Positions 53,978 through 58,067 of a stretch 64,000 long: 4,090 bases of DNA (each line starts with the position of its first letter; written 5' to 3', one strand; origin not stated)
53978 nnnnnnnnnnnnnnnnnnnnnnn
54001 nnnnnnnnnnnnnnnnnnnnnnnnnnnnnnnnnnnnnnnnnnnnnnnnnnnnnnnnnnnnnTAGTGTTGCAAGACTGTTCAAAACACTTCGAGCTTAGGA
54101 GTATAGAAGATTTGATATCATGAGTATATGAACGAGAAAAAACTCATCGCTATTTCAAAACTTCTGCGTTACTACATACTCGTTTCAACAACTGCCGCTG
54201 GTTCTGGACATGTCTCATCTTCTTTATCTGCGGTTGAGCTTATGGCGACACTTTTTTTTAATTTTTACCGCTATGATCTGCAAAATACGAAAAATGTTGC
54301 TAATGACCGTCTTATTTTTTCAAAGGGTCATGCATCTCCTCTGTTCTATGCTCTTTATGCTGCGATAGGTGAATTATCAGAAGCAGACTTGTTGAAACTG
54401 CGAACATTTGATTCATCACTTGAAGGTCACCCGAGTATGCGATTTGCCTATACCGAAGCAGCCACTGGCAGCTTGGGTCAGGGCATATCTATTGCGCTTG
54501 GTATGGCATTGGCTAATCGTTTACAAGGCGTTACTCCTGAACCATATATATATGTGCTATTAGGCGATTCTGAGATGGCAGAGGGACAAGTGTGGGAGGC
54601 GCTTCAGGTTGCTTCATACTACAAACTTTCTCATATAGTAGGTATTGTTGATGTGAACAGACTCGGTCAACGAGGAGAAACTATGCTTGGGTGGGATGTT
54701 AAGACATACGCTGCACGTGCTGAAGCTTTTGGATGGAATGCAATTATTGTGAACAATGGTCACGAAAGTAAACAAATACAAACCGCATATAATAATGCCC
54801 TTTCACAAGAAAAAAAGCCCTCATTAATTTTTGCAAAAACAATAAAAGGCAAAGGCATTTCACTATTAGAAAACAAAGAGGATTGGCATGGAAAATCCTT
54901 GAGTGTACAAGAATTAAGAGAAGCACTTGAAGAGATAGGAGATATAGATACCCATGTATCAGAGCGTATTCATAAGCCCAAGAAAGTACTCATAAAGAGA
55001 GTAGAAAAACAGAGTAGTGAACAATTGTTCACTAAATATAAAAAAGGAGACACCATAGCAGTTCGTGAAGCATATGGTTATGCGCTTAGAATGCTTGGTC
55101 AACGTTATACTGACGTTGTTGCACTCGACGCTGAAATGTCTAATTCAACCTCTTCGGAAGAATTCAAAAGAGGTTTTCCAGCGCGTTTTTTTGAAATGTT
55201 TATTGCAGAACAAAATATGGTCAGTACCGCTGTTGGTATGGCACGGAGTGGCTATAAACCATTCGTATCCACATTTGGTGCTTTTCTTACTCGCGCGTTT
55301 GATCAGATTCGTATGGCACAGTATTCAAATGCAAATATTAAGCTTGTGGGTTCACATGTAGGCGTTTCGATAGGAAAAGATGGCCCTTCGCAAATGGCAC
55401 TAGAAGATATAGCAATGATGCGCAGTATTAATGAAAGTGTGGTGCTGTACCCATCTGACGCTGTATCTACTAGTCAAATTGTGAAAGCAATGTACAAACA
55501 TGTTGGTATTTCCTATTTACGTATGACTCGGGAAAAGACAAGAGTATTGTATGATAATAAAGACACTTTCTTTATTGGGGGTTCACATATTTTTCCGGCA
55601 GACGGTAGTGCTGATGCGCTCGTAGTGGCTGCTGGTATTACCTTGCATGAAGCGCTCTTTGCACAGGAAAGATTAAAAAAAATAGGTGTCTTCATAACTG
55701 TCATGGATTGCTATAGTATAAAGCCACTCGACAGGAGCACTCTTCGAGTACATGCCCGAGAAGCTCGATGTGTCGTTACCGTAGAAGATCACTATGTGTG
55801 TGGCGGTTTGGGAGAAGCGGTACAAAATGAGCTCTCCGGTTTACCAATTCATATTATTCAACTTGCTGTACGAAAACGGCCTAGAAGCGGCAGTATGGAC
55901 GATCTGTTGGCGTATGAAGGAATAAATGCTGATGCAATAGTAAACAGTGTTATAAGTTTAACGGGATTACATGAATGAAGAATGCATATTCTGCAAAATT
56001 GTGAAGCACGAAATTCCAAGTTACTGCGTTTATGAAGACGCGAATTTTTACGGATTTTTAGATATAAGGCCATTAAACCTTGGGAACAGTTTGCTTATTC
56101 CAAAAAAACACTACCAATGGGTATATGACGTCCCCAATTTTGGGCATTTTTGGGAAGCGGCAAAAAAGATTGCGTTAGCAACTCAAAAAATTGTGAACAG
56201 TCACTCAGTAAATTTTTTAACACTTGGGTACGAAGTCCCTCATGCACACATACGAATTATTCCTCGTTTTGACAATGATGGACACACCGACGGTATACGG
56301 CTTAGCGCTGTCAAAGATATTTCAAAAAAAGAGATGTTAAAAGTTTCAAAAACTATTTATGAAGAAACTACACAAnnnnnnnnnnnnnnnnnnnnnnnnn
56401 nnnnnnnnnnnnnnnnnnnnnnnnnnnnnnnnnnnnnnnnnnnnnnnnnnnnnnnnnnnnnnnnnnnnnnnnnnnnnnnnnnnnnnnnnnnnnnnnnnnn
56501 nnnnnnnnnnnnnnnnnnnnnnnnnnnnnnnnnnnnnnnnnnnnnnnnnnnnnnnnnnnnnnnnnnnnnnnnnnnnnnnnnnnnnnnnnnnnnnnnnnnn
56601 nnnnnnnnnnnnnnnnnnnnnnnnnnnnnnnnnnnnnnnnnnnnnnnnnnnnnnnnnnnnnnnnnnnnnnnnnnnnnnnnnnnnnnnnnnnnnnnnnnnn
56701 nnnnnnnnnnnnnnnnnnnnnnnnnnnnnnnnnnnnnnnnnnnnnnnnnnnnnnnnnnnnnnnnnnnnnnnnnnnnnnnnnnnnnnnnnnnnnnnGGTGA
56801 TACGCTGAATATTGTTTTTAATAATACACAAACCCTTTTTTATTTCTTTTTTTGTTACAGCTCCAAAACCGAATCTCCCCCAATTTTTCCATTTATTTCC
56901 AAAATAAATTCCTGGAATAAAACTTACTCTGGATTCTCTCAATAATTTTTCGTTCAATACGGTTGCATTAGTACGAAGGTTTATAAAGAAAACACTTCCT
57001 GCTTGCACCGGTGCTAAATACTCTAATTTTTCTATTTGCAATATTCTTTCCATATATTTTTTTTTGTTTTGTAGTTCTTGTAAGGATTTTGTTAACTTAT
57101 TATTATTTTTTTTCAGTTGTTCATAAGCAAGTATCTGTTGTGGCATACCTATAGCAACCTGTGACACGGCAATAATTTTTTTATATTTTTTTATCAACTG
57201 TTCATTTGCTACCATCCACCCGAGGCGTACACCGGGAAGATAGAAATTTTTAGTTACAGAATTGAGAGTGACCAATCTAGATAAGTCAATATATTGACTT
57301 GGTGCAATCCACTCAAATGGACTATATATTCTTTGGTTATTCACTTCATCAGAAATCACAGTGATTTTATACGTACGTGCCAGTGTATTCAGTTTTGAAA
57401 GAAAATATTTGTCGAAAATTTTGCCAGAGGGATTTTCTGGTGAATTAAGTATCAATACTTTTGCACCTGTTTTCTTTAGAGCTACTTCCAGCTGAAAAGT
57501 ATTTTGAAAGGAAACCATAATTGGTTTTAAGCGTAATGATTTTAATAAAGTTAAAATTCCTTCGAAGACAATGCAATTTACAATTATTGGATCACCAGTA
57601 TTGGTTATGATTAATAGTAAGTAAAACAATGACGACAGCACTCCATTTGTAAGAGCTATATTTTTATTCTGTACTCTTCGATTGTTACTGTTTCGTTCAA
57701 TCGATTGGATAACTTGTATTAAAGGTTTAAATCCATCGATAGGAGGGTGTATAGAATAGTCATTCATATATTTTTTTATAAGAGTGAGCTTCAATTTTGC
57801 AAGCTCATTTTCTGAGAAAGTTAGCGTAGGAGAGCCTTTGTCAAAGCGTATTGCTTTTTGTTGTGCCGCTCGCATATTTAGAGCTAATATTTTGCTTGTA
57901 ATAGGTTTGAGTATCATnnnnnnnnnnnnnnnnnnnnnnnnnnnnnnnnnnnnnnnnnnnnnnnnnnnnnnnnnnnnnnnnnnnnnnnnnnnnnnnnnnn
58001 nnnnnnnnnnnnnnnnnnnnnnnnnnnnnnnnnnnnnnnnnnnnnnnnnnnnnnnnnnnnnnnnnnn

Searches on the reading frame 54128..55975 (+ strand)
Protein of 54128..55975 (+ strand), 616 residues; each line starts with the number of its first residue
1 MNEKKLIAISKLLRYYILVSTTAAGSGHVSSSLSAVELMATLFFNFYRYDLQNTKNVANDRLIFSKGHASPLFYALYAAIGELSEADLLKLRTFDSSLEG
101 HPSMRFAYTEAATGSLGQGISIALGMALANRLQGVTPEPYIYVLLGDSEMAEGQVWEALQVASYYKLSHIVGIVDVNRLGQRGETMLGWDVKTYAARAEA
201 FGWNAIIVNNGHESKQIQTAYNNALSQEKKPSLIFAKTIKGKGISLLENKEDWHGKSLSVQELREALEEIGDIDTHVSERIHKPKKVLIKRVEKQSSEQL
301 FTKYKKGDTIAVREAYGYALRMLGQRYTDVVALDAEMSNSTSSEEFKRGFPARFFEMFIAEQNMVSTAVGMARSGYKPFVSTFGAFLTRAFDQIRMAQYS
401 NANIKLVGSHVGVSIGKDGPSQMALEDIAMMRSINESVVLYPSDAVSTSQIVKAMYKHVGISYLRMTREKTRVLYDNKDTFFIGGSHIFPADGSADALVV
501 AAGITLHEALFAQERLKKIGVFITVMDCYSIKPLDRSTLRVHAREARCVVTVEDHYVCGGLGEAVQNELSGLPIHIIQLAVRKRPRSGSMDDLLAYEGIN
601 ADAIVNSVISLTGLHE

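Call 76: search_protein_families(library=pfam, proteins=[window:54128-55975:+], max_evalue=0.0001)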
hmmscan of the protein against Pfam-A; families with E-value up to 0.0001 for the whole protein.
window:54128-55975:+ (616 aa): 5 families
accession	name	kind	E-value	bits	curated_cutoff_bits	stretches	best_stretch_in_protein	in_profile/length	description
PF00456.26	Transketolase_N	-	4e-46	158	22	1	14-284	10-292/334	Transketolase, thiamine diphosphate binding domain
PF02779.29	Transket_pyr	-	2.7e-42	144.8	27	1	309-472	2-173/174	Transketolase, pyrimidine binding domain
PF02780.25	Transketolase_C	-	6.4e-21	75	25.9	1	495-604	10-124/124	Transketolase, C-terminal domain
PF13292.11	DXP_synthase_N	-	3.4e-12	46.6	21.2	1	1-173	13-168/274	1-deoxy-D-xylulose-5-phosphate synthase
PF00676.26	E1_dh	-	2.3e-05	24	22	1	113-234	100-220/300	Dehydrogenase E1 component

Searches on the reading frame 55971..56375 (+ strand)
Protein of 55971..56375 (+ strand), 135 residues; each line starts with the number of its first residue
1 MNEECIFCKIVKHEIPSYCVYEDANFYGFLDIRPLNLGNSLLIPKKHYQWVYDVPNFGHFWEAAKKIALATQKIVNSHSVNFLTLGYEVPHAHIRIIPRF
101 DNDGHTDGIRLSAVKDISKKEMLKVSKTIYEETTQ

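Call 76: search_protein_families(library=pfam, proteins=[window:55971-56375:+], max_evalue=0.0001)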
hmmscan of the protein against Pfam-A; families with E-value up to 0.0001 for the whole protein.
window:55971-56375:+ (135 aa): 2 families
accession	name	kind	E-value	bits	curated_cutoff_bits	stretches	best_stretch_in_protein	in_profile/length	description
PF01230.28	HIT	-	8.7e-12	46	21.5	1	13-101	2-97/98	HIT domain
PF11969.13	DcpS_C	-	1.8e-06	28.8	24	1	4-56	1-58/114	Scavenger mRNA decapping enzyme C-term binding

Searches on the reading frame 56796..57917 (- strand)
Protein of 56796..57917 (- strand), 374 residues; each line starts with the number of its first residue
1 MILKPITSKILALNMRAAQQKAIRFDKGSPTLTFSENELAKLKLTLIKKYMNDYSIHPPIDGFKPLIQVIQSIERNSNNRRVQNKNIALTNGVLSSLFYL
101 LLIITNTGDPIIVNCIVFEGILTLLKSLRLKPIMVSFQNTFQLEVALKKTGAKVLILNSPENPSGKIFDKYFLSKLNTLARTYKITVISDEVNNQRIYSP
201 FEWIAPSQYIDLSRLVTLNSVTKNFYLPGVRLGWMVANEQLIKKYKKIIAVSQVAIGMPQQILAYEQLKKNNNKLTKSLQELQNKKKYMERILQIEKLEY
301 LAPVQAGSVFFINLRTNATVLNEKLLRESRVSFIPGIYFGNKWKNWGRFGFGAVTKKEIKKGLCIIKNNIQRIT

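Call 76: search_protein_families(library=pfam, proteins=[window:56796-57917:-], max_evalue=0.0001)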
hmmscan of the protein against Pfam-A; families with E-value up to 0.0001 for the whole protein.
window:56796-57917:- (374 aa): 1 family
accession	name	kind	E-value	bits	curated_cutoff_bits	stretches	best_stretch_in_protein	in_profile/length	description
PF00155.27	Aminotran_1_2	-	2.5e-31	109.6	19.7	1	49-362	30-357/361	Aminotransferase class I and II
